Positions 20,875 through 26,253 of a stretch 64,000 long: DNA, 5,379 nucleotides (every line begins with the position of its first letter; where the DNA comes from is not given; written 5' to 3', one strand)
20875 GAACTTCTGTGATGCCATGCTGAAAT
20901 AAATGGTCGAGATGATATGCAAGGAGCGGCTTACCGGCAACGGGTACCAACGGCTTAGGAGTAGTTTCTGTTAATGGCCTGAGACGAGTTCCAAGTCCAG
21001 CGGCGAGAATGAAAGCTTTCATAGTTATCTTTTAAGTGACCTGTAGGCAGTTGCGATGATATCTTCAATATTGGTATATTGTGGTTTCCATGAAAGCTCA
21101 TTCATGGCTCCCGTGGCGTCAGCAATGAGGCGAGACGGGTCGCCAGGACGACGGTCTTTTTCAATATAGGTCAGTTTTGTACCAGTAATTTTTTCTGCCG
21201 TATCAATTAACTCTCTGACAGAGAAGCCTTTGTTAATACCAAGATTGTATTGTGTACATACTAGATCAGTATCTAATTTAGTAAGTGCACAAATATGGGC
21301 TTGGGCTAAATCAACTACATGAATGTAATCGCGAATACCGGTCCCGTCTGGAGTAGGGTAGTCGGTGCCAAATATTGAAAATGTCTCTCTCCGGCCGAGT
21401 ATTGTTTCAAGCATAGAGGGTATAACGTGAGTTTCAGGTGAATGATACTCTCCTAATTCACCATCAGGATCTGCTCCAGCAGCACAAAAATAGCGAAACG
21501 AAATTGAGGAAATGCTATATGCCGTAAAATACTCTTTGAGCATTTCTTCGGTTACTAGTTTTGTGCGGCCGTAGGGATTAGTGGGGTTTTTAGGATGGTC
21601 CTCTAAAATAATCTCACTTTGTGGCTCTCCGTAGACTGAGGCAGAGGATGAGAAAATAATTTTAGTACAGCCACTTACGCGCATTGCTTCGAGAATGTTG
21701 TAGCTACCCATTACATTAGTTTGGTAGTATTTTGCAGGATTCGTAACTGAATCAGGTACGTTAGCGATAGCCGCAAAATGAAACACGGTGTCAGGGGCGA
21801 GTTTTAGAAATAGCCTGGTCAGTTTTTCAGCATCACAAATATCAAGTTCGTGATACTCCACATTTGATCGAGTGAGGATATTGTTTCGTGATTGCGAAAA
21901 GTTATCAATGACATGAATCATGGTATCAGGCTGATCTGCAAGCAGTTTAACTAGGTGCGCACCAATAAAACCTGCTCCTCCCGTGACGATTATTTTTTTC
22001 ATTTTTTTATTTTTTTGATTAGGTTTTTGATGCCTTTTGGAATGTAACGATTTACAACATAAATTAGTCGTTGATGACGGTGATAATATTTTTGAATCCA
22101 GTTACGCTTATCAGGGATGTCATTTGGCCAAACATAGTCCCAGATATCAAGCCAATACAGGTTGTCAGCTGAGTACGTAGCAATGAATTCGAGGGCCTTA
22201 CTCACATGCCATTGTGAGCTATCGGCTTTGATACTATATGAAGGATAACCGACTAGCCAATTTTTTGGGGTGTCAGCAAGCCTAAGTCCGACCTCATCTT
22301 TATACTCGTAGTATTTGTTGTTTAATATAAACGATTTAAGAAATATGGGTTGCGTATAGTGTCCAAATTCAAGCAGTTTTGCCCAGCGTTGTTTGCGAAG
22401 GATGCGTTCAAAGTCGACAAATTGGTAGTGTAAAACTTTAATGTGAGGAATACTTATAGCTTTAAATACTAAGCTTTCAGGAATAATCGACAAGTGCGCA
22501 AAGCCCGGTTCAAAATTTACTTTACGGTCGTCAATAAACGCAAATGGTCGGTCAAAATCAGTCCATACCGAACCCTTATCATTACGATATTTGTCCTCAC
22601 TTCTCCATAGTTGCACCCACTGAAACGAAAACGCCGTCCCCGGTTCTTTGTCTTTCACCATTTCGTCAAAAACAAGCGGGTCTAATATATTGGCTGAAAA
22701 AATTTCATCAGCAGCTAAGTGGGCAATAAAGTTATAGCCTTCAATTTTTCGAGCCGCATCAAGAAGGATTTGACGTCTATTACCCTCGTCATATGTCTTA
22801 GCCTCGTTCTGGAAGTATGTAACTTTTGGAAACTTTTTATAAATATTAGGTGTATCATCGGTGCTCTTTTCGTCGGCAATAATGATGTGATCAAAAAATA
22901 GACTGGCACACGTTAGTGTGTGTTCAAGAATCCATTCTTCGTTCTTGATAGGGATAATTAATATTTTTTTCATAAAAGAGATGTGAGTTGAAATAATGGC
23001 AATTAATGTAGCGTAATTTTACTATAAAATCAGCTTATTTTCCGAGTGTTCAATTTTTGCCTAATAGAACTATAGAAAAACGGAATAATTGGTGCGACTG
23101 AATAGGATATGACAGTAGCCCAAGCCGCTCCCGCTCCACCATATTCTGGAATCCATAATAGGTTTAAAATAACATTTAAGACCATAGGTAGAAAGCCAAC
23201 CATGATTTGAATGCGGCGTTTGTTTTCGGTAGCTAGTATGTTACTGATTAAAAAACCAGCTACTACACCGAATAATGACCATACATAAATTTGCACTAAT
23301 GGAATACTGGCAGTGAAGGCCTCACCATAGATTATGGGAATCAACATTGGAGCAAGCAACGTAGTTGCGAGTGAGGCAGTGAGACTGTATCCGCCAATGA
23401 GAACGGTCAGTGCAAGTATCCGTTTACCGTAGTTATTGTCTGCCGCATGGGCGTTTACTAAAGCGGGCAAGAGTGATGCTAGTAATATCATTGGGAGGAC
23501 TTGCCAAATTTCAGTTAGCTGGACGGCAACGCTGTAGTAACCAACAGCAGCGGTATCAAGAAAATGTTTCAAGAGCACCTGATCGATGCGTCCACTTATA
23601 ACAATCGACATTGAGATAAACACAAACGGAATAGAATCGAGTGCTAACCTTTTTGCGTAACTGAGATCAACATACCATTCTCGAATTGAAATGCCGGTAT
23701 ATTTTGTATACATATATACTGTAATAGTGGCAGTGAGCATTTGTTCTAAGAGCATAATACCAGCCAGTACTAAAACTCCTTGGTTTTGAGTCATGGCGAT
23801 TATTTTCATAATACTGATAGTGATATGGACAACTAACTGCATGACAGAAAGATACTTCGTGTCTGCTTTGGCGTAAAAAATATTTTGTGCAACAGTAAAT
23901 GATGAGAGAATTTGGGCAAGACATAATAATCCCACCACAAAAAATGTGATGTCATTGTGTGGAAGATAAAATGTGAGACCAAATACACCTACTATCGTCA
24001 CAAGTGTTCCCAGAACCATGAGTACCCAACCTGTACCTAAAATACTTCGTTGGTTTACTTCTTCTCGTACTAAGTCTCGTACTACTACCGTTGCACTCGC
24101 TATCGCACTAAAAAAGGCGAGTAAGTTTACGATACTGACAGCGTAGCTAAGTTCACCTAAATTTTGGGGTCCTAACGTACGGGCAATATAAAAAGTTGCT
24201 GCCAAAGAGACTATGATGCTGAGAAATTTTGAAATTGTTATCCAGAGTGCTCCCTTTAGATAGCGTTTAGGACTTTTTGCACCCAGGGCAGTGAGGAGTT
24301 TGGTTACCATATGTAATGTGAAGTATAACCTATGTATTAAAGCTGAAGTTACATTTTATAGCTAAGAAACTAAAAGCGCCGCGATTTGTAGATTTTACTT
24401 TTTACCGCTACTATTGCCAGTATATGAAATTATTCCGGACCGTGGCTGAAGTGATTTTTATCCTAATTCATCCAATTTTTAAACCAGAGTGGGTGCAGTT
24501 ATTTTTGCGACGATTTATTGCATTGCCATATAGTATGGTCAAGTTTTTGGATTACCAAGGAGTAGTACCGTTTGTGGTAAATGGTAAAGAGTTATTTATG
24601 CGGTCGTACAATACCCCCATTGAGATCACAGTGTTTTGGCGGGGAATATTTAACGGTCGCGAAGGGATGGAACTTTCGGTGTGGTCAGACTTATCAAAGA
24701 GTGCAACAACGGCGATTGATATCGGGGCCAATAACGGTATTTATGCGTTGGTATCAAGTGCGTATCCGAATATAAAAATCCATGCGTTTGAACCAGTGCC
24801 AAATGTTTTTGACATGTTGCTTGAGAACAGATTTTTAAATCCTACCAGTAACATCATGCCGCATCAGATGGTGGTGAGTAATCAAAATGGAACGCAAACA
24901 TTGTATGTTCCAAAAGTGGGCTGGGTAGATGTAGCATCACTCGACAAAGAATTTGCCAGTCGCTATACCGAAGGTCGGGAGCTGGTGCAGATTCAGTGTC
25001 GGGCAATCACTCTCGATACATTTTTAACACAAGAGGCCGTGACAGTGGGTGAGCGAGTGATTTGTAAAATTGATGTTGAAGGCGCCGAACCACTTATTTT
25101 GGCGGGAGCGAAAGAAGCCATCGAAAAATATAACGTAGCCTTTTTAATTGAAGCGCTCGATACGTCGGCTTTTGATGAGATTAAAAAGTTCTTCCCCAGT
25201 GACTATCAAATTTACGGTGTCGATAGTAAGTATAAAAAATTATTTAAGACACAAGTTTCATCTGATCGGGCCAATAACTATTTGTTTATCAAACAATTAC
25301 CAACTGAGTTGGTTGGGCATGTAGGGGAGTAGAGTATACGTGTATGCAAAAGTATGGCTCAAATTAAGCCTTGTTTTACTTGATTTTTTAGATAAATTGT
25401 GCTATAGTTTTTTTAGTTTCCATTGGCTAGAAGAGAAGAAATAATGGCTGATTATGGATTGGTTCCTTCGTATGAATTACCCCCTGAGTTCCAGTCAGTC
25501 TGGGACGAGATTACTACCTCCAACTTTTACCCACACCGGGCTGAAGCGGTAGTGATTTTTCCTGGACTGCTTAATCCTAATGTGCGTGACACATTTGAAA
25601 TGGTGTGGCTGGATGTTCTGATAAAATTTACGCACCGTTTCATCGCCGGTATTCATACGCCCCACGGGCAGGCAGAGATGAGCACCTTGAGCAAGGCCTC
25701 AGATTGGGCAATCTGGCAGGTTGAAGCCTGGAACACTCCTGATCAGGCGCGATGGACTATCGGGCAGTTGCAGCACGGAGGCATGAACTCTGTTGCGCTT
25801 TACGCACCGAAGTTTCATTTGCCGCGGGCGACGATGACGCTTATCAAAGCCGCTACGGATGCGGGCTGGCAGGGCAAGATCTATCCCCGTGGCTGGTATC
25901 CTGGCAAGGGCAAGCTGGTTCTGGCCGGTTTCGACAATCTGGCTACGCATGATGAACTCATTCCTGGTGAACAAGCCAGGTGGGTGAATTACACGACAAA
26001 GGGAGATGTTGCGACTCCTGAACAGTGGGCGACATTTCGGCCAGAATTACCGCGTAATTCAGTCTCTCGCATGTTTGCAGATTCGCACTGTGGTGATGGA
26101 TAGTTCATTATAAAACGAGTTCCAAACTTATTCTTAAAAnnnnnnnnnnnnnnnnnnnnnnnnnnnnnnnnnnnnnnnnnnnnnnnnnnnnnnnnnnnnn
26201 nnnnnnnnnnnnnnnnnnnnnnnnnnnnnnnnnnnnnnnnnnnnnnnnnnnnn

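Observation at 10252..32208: Low-GC glycan island making a methylated (possibly sulfated) heptose-containing surface polymer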

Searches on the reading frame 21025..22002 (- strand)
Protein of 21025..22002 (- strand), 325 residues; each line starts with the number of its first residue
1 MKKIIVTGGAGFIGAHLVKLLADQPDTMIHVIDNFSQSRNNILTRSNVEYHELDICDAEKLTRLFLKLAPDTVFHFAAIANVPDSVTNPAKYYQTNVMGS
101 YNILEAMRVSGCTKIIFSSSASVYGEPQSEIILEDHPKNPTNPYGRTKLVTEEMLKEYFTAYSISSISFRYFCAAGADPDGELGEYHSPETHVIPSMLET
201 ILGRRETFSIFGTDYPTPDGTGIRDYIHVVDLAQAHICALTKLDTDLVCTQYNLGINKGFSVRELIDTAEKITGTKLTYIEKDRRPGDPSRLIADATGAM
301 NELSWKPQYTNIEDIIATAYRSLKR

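Call 5: search_protein_families(library=pfam, proteins=[window:21025-22002:-], max_evalue=0.01)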
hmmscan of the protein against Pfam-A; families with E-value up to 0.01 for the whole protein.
window:21025-22002:- (325 aa): 9 families
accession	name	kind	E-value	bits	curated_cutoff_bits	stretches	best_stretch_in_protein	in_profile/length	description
PF01370.27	Epimerase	-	9.1e-59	199.2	20.9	1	4-255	1-240/240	NAD dependent epimerase/dehydratase family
PF16363.11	GDP_Man_Dehyd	-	1.1e-55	189.9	27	1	5-314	1-327/332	GDP-mannose 4,6 dehydratase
PF01073.25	3Beta_HSD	-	3.5e-24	85.8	22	1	5-246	1-235/280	3-beta hydroxysteroid dehydrogenase/isomerase family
PF04321.23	RmlD_sub_bind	-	6.8e-18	65.2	27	1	3-168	2-149/287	RmlD substrate binding domain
PF02719.21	Polysacc_synt_2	-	3.3e-16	59.7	20.2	1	4-158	1-152/293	Polysaccharide biosynthesis protein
PF07993.18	NAD_binding_4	-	2.3e-10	40.5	20.1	1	71-163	90-196/258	Male sterility protein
PF13460.12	NAD_binding_10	-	2.1e-07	31.4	27.2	1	8-162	1-138/184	NAD(P)H-binding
PF05368.20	NmrA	-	0.00041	20.5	27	1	2-121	3-108/298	NmrA-like family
PF08659.16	KR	-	0.00076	19.9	22.6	1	4-128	3-145/180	KR domain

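Call 7: search_protein_families(library=ncbifam, proteins=[window:21025-22002:-], max_evalue=0.001)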
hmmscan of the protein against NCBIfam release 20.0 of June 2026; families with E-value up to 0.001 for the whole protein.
window:21025-22002:- (325 aa): 31 families (the best 25 are shown)
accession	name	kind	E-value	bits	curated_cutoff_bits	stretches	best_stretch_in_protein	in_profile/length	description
TIGR01179.1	galE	equivalog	2.8e-113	378.1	262.3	1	3-321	1-323/332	UDP-glucose 4-epimerase GalE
NF007956.0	PRK10675.1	subfamily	1e-68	232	394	1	3-310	2-317/338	UDP-glucose 4-epimerase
TIGR01181.1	dTDP_gluc_dehyt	equivalog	6.1e-43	147.1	365.1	1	3-316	1-305/321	dTDP-glucose 4,6-dehydratase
TIGR04180.1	EDH_00030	hypoth_equivalog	3e-33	115.2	475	1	4-309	1-296/297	NAD-dependent 4,6-dehydratase LegB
TIGR02197.1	heptose_epim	equivalog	6e-33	114.3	274.6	1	4-281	1-270/316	ADP-glyceromanno-heptose 6-epimerase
NF007490.0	PRK10084.1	subfamily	2.6e-29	102.4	649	2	3-108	2-112/361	dTDP-glucose 4,6-dehydratase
NF007582.0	PRK10217.1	equivalog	5.8e-29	101.3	698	1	1-310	1-319/355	dTDP-glucose 4,6-dehydratase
TIGR02622.1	CDP_4_6_dhtase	equivalog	2.2e-21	76.4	278.45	1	2-315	5-323/352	CDP-glucose 4,6-dehydratase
NF043036.1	ErythonDh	equivalog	4.8e-21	75.3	325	1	3-159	2-164/321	D-erythronate dehydrogenase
NF047922.1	GDPFucSynFcl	equivalog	4.7e-19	69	500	1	3-321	4-299/308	GDP-L-fucose synthase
NF011728.1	PRK15181.1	equivalog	1.2e-18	67.2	760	1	2-313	16-328/348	Vi polysaccharide biosynthesis UDP-N-acetylglucosaminuronic acid C-4 epimerase TviC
TIGR03466.1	HpnA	hypoth_equivalog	2.5e-18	66.1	367.65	1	3-159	2-156/327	hopanoid-associated sugar epimerase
TIGR01214.1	rmlD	equivalog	5.2e-17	61.9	224.05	1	3-171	1-151/285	dTDP-4-dehydrorhamnose reductase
NF042422.1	oxyalk_red_OleD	equivalog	2.5e-16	60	580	1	3-154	2-149/329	2-alkyl-3-oxoalkanoate reductase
NF042423.1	oxyalk_red_Shew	equivalog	2.8e-16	59.5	580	1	2-170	9-170/331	2-alkyl-3-oxoalkanoate reductase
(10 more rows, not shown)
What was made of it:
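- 21025..22002 (-): GalE UDP-hexose 4-epimerase; first gene of the conserved cassette. TIGR01179 378 bits, above the 262 cut-off (call 7).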

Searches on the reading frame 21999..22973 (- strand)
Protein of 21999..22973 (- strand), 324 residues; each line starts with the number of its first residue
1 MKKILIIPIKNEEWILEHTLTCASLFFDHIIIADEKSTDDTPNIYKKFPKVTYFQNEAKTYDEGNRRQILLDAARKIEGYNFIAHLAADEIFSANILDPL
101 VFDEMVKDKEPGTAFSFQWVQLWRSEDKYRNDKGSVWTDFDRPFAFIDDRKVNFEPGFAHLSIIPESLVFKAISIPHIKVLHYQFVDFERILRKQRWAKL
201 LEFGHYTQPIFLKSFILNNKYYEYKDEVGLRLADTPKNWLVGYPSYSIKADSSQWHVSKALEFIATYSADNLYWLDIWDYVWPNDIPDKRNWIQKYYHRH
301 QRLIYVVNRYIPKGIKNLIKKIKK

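Call 5: search_protein_families(library=pfam, proteins=[window:21999-22973:-], max_evalue=0.01)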
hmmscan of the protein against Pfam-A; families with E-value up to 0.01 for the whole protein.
window:21999-22973:- (324 aa): 2 families
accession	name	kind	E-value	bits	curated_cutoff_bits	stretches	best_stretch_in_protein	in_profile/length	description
PF13704.12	Glyco_tranf_2_4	-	1.4e-08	35.5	27.5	1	10-92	1-84/98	Glycosyl transferase family 2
PF00535.33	Glycos_transf_2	-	8e-07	29.6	23.3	1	5-100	2-99/168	Glycosyl transferase family 2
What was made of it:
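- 21999..22973 (-): GT2-like glycosyltransferase; a usual neighbour of the GT4 family. Glyco_tranf_2_4 35.5 bits (call 5).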

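Call 7: search_protein_families(library=ncbifam, proteins=[window:21999-22973:-], max_evalue=0.001)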
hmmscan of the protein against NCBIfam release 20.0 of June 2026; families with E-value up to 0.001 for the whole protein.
window:21999-22973:- (324 aa): 0 families

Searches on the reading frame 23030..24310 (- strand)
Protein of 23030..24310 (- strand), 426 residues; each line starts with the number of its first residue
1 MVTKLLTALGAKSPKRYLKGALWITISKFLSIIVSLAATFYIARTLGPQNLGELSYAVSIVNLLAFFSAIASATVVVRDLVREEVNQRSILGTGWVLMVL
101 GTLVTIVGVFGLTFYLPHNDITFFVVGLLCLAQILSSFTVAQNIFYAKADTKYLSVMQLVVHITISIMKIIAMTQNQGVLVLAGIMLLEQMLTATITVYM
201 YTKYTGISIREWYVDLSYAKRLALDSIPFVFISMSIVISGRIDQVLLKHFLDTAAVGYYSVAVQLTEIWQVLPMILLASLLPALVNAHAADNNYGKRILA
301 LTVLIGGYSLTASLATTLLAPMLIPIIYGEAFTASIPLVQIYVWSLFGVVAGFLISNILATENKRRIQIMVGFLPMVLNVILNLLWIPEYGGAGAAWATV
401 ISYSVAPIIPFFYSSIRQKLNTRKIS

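Call 5: search_protein_families(library=pfam, proteins=[window:23030-24310:-], max_evalue=0.01)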
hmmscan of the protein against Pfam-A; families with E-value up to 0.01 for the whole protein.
window:23030-24310:- (426 aa): 2 families
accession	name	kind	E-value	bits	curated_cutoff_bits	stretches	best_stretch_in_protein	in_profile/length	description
PF01943.22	Polysacc_synt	-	8.4e-19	68.5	28.2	1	18-286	2-272/274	Polysaccharide biosynthesis protein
PF13440.11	Polysacc_synt_3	-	3.7e-11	43.2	23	1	42-337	2-293/293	Polysaccharide biosynthesis protein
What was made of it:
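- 23030..24310 (-): Wzx/MOP flippase; first gene of the operon. Polysacc_synt 68.5 bits, Polysacc_synt_3 43 bits (call 5).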

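Call 7: search_protein_families(library=ncbifam, proteins=[window:23030-24310:-], max_evalue=0.001)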
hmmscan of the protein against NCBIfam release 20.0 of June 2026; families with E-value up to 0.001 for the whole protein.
window:23030-24310:- (426 aa): 4 families
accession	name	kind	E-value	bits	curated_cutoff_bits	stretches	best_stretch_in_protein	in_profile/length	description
NF041871.1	Wzx_EPS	equivalog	1.3e-08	34.1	800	1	27-403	12-391/492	exopolysaccharide biosynthesis flippase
NF050818.1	PolSacchBiosHfsF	equivalog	1e-07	31.4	700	1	33-408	18-397/468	polysaccharide biosynthesis protein HfsF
TIGR00797.1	matE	subfamily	7.3e-07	28.4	147.4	1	257-420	21-198/396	MATE family efflux transporter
NF007773.0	PRK10459.1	equivalog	0.00018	20.7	273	1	16-400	6-388/492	MOP flippase family protein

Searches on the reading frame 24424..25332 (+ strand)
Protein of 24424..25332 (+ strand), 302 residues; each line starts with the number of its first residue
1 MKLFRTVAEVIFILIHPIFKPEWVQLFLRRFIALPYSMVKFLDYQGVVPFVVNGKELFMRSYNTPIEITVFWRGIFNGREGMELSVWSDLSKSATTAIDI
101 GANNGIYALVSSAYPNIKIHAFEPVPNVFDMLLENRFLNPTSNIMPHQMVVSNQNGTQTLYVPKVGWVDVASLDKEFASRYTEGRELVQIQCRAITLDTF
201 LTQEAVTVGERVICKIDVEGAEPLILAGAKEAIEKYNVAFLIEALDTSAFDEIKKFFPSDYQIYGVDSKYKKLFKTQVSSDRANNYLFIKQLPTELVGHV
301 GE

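Call 5: search_protein_families(library=pfam, proteins=[window:24424-25332:+], max_evalue=0.01)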
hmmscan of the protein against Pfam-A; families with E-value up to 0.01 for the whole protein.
window:24424-25332:+ (302 aa): 2 families
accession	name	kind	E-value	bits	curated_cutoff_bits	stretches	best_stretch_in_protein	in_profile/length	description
PF05050.19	Methyltransf_21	-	8.5e-15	55.7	22.7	1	99-257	1-166/173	Methyltransferase FkbM domain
PF05575.17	V_cholerae_RfbT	-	0.00013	21.8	27.9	1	90-238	76-219/286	Vibrio cholerae RfbT protein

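Call 7: search_protein_families(library=ncbifam, proteins=[window:24424-25332:+], max_evalue=0.001)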
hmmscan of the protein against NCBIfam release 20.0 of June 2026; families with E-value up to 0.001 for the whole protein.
window:24424-25332:+ (302 aa): 1 family
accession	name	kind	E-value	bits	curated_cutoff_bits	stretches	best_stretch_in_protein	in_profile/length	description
TIGR01444.1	fkbM_fam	subfamily_domain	1.7e-21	77.2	37.7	1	96-243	1-141/143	FkbM family methyltransferase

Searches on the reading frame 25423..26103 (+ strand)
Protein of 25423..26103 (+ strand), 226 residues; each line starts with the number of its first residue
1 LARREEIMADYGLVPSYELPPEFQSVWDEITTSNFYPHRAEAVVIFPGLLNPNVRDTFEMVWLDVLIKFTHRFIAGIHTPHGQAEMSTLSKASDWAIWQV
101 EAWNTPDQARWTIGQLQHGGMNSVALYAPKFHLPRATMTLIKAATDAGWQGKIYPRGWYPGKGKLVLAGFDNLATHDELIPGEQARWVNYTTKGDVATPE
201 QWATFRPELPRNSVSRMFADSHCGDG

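Call 5: search_protein_families(library=pfam, proteins=[window:25423-26103:+], max_evalue=0.01)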
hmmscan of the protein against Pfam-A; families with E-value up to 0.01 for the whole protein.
window:25423-26103:+ (226 aa): 0 families

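Call 7: search_protein_families(library=ncbifam, proteins=[window:25423-26103:+], max_evalue=0.001)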
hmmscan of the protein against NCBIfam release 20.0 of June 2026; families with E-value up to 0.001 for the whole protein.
window:25423-26103:+ (226 aa): 0 families
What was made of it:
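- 25423..26103 (+): Unknown 226-aa protein; possibly associated with the cluster. No Pfam or NCBIfam hit (calls 5, 7).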
